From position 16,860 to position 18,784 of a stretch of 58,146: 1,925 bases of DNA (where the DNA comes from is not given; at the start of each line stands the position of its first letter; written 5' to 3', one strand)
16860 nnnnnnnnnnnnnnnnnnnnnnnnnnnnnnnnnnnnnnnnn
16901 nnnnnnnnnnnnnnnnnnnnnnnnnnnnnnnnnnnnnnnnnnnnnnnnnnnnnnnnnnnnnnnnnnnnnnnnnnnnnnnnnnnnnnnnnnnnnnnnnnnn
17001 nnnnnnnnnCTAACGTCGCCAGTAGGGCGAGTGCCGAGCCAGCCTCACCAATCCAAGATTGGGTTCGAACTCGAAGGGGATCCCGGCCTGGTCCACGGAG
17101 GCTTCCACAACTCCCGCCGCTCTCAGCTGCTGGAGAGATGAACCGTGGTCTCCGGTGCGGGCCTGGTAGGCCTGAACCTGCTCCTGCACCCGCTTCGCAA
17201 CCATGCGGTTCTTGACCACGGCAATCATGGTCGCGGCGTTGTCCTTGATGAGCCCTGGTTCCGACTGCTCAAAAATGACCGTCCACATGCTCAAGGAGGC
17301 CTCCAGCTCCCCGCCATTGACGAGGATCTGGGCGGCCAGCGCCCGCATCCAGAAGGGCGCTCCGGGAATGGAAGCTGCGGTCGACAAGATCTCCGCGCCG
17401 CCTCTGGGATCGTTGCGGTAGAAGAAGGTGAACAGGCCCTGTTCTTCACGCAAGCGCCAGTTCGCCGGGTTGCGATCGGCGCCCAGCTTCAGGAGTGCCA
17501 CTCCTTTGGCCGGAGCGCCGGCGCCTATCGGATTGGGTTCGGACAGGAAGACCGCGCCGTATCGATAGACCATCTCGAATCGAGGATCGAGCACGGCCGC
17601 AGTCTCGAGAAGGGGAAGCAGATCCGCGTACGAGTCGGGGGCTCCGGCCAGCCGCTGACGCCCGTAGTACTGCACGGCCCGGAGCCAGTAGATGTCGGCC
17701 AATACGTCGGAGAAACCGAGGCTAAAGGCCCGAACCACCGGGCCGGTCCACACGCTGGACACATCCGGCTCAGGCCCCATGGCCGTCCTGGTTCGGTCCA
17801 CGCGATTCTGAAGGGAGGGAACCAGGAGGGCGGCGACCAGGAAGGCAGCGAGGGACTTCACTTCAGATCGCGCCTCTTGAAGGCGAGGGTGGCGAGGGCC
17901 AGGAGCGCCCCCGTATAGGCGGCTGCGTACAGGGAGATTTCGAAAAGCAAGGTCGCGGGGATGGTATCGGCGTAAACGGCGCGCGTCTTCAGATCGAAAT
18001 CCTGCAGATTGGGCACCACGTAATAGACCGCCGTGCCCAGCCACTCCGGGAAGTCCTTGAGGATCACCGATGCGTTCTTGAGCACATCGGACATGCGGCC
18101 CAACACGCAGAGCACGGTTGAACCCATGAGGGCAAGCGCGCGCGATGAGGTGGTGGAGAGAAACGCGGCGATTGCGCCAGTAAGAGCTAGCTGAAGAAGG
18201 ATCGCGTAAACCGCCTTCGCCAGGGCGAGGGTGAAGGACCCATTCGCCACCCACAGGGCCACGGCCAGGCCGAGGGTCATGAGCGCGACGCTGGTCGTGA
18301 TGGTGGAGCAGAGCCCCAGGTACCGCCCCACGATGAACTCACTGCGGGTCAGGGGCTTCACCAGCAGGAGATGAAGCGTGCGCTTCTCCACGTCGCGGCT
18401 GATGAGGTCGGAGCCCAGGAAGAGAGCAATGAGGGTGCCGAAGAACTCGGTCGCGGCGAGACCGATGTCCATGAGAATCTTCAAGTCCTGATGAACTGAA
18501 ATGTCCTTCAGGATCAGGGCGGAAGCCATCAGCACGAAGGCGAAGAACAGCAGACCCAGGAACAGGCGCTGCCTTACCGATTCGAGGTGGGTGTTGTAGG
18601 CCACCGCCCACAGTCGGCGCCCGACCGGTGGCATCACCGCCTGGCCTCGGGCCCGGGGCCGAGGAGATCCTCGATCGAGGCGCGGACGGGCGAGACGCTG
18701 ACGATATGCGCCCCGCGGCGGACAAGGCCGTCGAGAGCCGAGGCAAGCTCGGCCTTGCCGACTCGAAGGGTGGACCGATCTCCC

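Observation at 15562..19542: pilA-proximal ABC-2 exporter chained by overlapping codons to an exported helical protein and a GT39-like enzyme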

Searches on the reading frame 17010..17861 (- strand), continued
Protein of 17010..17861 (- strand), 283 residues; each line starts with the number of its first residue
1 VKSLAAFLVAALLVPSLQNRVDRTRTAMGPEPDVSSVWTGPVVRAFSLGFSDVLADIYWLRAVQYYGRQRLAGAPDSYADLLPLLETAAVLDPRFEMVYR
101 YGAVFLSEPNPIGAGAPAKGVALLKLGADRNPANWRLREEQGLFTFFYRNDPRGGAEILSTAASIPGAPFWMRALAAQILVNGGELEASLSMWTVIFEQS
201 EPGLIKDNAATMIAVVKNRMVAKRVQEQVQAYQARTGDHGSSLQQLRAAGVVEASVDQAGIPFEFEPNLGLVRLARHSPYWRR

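Call 69: search_protein_families(library=pfam, proteins=[L021:4280-6193:+, L027:11741-13699:-, L038:3437-5155:-, L046:3356-5107:-, L056:11218-13830:-, L060:11484-13826:-, L065:11082-12968:-, L068:7405-10080:-, L083:10902-12602:-, L073:12093-13862:-], max_evalue=0.001)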
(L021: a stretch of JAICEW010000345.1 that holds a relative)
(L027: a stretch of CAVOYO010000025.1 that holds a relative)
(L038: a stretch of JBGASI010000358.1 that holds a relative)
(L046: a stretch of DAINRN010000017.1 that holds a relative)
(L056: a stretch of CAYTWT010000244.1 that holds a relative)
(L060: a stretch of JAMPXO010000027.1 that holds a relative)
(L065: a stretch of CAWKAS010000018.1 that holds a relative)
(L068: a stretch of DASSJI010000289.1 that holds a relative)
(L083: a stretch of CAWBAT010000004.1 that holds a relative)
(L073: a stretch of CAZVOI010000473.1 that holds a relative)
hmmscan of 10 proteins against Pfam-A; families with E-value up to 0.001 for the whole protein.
L021:4280-6193:+ (637 aa): 0 families

L027:11741-13699:- (652 aa): 0 families

L038:3437-5155:- (572 aa): 10 families
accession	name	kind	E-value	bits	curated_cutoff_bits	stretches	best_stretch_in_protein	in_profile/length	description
PF00535.33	Glycos_transf_2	-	7.3e-20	72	23.3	1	338-467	1-130/168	Glycosyl transferase family 2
PF13489.12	Methyltransf_23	-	2.2e-15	57.2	27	1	117-281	4-162/164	Methyltransferase domain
PF08242.18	Methyltransf_12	-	5.1e-13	50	30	1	141-226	1-91/98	Methyltransferase domain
PF13649.12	Methyltransf_25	-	6.6e-13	49.6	27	1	140-226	1-92/97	Methyltransferase domain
PF13847.12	Methyltransf_31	-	9.7e-13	48.5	27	1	137-241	4-116/145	Methyltransferase domain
PF08241.18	Methyltransf_11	-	1.2e-11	45.5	21.2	1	141-227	1-87/95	Methyltransferase domain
PF13641.12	Glyco_tranf_2_3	-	2.2e-07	31.5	27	1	335-449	1-120/230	Glycosyltransferase like family 2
PF07021.18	MetW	-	1.6e-06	28.3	21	1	131-228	8-103/193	Methionine biosynthesis protein MetW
PF10111.15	Glyco_tranf_2_2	-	0.00041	20.4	27.3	1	338-431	1-97/276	Glycosyltransferase like family 2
PF13506.12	Glyco_transf_21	-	0.00088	19.2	21.7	0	410-497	25-110/174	Glycosyl transferase family 21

L046:3356-5107:- (583 aa): 5 families
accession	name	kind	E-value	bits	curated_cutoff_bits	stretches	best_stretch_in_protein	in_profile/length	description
PF08241.18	Methyltransf_11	-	1.7e-11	45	21.2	1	377-456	4-94/95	Methyltransferase domain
PF13649.12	Methyltransf_25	-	3.4e-08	34.5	27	1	409-453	51-97/97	Methyltransferase domain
PF13489.12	Methyltransf_23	-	4.2e-07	30.3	27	1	360-460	13-119/164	Methyltransferase domain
PF08242.18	Methyltransf_12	-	1.3e-06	29.5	30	1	367-455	18-98/98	Methyltransferase domain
PF13847.12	Methyltransf_31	-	0.00034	20.8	27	0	415-468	65-121/145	Methyltransferase domain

L056:11218-13830:- (870 aa): 1 family
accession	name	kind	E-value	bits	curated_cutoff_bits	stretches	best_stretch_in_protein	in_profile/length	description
PF09586.16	YfhO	-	3.7e-11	42.6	28.5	1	801-850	786-835/835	Bacterial membrane protein YfhO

L060:11484-13826:- (780 aa): 1 family
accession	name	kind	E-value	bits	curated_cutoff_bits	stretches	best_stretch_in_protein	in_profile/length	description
PF09586.16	YfhO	-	2.3e-09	36.6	28.5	1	686-749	767-829/835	Bacterial membrane protein YfhO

L065:11082-12968:- (628 aa): 0 families

L068:7405-10080:- (891 aa): 0 families

L083:10902-12602:- (566 aa): 2 families
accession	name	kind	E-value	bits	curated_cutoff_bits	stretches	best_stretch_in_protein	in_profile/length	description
PF02366.24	PMT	-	7.1e-12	45.8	22.7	1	57-243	14-198/245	Dolichyl-phosphate-mannose-protein mannosyltransferase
PF13231.12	PMT_2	-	3.1e-11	44.2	26.1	1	137-246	24-132/160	Dolichyl-phosphate-mannose-protein mannosyltransferase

L073:12093-13862:- (589 aa): 9 families
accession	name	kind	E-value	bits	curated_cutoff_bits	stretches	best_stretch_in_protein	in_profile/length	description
PF00535.33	Glycos_transf_2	-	3.6e-19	69.7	23.3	1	355-489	1-135/168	Glycosyl transferase family 2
PF13489.12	Methyltransf_23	-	1.1e-13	51.6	27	1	131-297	2-162/164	Methyltransferase domain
PF08242.18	Methyltransf_12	-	1.7e-10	42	30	1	157-246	1-95/98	Methyltransferase domain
PF13649.12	Methyltransf_25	-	1.7e-10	41.9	27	1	156-243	1-93/97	Methyltransferase domain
PF13847.12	Methyltransf_31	-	2.2e-09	37.6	27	1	153-255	4-113/145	Methyltransferase domain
PF08241.18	Methyltransf_11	-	2.5e-09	38.1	21.2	1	157-246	1-90/95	Methyltransferase domain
PF13641.12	Glyco_tranf_2_3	-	2.3e-07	31.5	27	1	352-457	1-111/230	Glycosyltransferase like family 2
PF07021.18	MetW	-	1.8e-06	28.2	21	1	145-243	6-102/193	Methionine biosynthesis protein MetW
PF10111.15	Glyco_tranf_2_2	-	3.1e-05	24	27.3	1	355-455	1-104/276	Glycosyltransferase like family 2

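Call 70: search_protein_representatives(alignment_id=A2)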
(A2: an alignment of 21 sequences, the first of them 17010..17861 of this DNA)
Query: 21 sequences, 285 profile positions. Proteins with E-value up to 0.001 (for the whole library): 4084; up to 1e-10: 2174; up to 1e-30: 348. The best 150 are listed.
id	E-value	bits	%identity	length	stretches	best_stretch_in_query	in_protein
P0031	1.4e-130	451.1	-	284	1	2-284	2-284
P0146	2.6e-115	401.0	-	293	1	3-284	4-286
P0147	5.7e-96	337.5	-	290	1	6-284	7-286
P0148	1.5e-94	332.9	-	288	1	6-282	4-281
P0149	4.0e-91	321.6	-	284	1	6-284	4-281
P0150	6.8e-89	314.3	-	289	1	5-284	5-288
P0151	1.8e-88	312.9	-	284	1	5-284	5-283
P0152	1.7e-85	303.2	-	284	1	7-284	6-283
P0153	6.2e-84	298.0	-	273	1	22-282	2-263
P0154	1.2e-82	293.8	-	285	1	3-284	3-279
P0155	9.7e-82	290.8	-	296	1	5-282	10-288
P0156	3.8e-78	279.1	-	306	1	8-280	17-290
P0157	4.0e-76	272.4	-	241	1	55-284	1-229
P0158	6.5e-74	265.2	-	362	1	75-283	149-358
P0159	7.4e-74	265.0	-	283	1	6-283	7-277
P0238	1.1e-46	175.8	-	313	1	6-274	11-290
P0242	4.9e-46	173.7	-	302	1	11-281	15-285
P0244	1.1e-45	172.6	-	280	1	9-276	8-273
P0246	1.6e-45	172.0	-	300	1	10-281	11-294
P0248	3.6e-45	170.9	-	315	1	5-279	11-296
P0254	3.2e-44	167.7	-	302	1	5-274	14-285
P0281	3.0e-41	158.0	-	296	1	6-280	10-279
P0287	1.7e-40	155.5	-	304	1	6-280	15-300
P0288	2.1e-40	155.2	-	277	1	10-276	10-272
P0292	6.3e-40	153.7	-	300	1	4-274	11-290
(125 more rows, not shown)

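Call 71: list_cluster_members(proteins=[P0292, P0288, P0287, P0281, P0254, P0248, P0246, P0244, P0242, P0238])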
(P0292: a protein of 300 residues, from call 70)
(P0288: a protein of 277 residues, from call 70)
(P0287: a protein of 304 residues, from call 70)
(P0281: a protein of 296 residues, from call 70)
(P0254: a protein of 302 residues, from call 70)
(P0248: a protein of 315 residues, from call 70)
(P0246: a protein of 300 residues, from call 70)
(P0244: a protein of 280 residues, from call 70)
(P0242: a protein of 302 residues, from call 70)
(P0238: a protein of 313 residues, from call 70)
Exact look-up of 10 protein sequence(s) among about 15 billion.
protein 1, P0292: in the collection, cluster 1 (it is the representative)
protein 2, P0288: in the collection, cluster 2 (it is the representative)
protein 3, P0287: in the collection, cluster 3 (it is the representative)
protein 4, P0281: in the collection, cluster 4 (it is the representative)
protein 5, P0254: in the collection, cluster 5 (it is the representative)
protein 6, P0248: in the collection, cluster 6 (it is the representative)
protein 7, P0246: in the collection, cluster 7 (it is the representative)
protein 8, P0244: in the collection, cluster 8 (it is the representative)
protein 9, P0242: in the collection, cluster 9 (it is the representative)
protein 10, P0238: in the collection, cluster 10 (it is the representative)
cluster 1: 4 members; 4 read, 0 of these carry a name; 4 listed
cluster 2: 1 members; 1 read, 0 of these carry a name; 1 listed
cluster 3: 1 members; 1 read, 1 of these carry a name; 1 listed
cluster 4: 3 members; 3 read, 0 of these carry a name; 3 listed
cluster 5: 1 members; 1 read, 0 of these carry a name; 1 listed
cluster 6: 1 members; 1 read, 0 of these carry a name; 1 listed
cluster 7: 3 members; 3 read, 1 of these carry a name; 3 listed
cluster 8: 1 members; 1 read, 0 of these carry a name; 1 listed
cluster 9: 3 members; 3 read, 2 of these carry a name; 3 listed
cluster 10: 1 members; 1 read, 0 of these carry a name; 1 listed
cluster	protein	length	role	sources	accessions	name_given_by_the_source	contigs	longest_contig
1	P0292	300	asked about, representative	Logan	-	-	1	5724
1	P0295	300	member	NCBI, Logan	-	-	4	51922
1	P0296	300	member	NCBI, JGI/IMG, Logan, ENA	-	-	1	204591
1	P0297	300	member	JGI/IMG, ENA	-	-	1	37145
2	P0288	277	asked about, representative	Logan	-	-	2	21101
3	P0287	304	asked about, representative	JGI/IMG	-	tetratricopeptide (TPR) repeat protein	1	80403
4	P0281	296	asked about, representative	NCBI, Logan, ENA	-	-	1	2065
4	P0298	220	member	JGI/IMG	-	-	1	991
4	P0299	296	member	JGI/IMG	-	-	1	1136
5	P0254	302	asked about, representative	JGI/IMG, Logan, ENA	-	-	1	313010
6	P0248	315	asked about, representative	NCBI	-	-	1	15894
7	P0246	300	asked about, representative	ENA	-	-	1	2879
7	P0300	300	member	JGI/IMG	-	hypothetical protein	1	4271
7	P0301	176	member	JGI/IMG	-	-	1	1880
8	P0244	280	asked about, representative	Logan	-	-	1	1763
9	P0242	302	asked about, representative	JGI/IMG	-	hypothetical protein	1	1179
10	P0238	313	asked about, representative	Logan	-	-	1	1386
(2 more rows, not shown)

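Call 77: search_protein_families(library=pfam, alignment_id=A2, max_evalue=1)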
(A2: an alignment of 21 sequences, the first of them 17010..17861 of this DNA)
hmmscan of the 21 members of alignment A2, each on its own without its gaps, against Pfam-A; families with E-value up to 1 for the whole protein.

A. member 1, window:17010-17861:- (283 aa): 1 family
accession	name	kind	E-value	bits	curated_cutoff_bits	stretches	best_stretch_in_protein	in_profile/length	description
PF11349.13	DUF3151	-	0.0077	16.8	28.4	1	214-273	39-92/127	Protein of unknown function (DUF3151)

B. families by the number of members that match (of 21 scanned): 11 families
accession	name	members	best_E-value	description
PF13428.12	TPR_14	9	0.012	Tetratricopeptide repeat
PF14559.12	TPR_19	4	0.0013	Tetratricopeptide repeat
PF11349.13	DUF3151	1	0.0077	Protein of unknown function (DUF3151)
PF12120.14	Arr-ms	1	0.0088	Rifampin ADP-ribosyl transferase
PF04408.29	HA2_N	1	0.018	Helicase associated domain (HA2), winged-helix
PF03864.22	Phage_cap_E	1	0.061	Phage major capsid protein E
PF07721.20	TPR_4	1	0.063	Tetratricopeptide repeat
PF11867.13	T1RH-like_C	1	0.13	Type I restriction enzyme HindI endonuclease subunit-like, C-terminal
PF11544.13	Spc42p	1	0.19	Spindle pole body component Spc42p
PF08010.17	Phage_30_3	1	0.25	Bacteriophage protein GP30.3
PF22150.1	Tt1218-like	1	0.27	Type IV pilin Tt1218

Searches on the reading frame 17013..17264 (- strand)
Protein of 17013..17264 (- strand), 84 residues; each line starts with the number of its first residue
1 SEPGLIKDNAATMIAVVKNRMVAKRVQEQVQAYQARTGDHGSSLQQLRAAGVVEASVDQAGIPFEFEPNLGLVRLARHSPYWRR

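Call 80: search_solved_structures(query=A4, max_evalue=10, show_alignments=3)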
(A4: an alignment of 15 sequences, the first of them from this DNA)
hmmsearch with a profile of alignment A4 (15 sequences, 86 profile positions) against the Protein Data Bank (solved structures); distinct sequences matched with E-value up to 10: 8.
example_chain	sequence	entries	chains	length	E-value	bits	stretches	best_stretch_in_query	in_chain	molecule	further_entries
7bji_A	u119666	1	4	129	0.021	18.5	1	5-52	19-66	Centrosomal protein of 135 kDa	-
6j9m_A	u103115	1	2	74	0.052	17.2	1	18-63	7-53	CRISPR-associated endonuclease Cas9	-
2w7v_A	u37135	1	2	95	0.58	13.8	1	44-83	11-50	GENERAL SECRETION PATHWAY PROTEIN L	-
8dfx_B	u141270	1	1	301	0.95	13.1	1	7-49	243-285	Butyrophilin subfamily 3 member A1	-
4dfc_B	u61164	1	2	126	1.1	13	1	19-58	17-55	UvrABC system protein A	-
6yqy_A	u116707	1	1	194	1.9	12.2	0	53-84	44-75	de novo designed TIM barrel sTIM11noCys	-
5bvl_A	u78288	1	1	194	2.1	12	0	54-85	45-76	designed TIM barrel sTIM11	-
7osu_A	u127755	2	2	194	2.5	11.8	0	53-84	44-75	sTIM11noCys-SB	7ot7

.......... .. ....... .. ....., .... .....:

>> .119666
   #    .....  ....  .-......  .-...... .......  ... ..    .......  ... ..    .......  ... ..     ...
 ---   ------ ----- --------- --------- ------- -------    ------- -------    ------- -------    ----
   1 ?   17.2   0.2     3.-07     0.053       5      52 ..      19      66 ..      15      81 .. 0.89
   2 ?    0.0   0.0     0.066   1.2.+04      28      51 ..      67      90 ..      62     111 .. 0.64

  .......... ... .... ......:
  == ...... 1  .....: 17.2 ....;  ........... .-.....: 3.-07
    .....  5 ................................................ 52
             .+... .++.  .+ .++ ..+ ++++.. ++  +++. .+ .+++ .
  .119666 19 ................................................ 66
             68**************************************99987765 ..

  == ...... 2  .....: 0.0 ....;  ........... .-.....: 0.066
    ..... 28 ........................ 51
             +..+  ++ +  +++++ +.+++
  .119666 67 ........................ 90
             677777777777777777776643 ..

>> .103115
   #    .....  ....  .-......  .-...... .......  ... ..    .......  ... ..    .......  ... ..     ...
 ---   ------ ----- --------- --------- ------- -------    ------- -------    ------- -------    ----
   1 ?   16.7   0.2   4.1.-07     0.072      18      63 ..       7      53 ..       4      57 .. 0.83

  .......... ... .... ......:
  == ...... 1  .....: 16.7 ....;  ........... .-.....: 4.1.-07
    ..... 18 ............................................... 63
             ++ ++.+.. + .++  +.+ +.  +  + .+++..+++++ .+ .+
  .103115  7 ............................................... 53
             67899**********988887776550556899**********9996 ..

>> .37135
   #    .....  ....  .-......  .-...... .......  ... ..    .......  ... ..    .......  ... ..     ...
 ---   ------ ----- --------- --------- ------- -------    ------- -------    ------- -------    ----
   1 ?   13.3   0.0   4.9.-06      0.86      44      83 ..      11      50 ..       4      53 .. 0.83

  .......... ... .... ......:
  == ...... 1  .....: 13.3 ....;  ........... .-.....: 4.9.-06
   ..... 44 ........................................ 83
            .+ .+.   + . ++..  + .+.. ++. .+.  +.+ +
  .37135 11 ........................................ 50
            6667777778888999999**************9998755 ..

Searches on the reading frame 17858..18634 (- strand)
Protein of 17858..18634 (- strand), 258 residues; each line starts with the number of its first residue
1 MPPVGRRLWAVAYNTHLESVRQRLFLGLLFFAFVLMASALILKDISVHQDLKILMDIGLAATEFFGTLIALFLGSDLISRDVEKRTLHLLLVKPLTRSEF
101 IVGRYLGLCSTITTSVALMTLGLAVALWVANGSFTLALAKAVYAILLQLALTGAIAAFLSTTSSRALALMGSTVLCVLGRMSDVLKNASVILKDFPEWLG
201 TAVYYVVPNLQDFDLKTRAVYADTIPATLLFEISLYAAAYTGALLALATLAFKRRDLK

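Call 4: search_protein_families(library=pfam, proteins=[window:17858-18634:-], max_evalue=0.01)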
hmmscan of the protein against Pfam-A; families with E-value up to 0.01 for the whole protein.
window:17858-18634:- (258 aa): 3 families
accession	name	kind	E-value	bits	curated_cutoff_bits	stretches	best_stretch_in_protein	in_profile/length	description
PF12679.13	ABC2_membrane_2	-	1.6e-11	44.4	27.2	1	10-257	2-283/283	ABC-2 family transporter protein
PF13346.12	ABC2_membrane_5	-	0.0056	16.7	25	0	64-193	41-172/205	ABC-2 family transporter protein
PF12730.13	ABC2_membrane_4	-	0.009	16.4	27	0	24-162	18-154/179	ABC-2 family transporter protein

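Call 5: search_protein_families(library=ncbifam, proteins=[window:17858-18634:-], max_evalue=0.01)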
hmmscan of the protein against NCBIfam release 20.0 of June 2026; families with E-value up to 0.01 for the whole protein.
window:17858-18634:- (258 aa): 1 family
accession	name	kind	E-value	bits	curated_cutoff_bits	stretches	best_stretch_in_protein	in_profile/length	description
NF041647.1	ABC_perm_CPBP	equivalog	0.0063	15.3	435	1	82-160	217-300/636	ABC transporter permease subunit/CPBP intramembrane protease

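Call 26: search_solved_structures(query=window:17858-18634:-, max_evalue=1)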
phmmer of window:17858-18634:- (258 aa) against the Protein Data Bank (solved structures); distinct sequences matched with E-value up to 1: 0.

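Call 63: search_solved_structures(query=A3, max_evalue=10)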
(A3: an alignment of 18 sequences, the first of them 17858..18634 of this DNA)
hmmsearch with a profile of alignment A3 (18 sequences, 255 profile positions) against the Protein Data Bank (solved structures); distinct sequences matched with E-value up to 10: 1.
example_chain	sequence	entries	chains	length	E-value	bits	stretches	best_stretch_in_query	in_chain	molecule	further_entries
7o0y_D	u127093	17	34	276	0.00018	24.4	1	2-159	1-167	Probable ABC transporter permease protein NosY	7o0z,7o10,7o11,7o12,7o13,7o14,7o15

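Call 65: search_protein_families(library=pfam, alignment_id=A3, max_evalue=0.01)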
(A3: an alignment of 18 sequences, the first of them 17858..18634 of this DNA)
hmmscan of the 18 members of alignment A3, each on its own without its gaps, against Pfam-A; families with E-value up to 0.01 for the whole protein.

A. member 1, window:17858-18634:- (258 aa): 3 families
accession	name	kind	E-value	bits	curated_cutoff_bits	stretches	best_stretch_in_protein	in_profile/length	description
PF12679.13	ABC2_membrane_2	-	1.6e-11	44.4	27.2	1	10-257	2-283/283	ABC-2 family transporter protein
PF13346.12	ABC2_membrane_5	-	0.0056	16.7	25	0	64-193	41-172/205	ABC-2 family transporter protein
PF12730.13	ABC2_membrane_4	-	0.009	16.4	27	0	24-162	18-154/179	ABC-2 family transporter protein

B. families by the number of members that match (of 18 scanned): 6 families
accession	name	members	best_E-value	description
PF12679.13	ABC2_membrane_2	18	1.5e-18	ABC-2 family transporter protein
PF12730.13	ABC2_membrane_4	17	5.4e-07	ABC-2 family transporter protein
PF12698.13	ABC2_membrane_3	13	1.2e-08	ABC-2 family transporter protein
PF01061.29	ABC2_membrane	4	2.8e-06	ABC-2 type transporter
PF13346.12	ABC2_membrane_5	3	0.00056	ABC-2 family transporter protein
PF24686.1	FLQE3_permease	1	0.00076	Fluoroquinolones export permease protein family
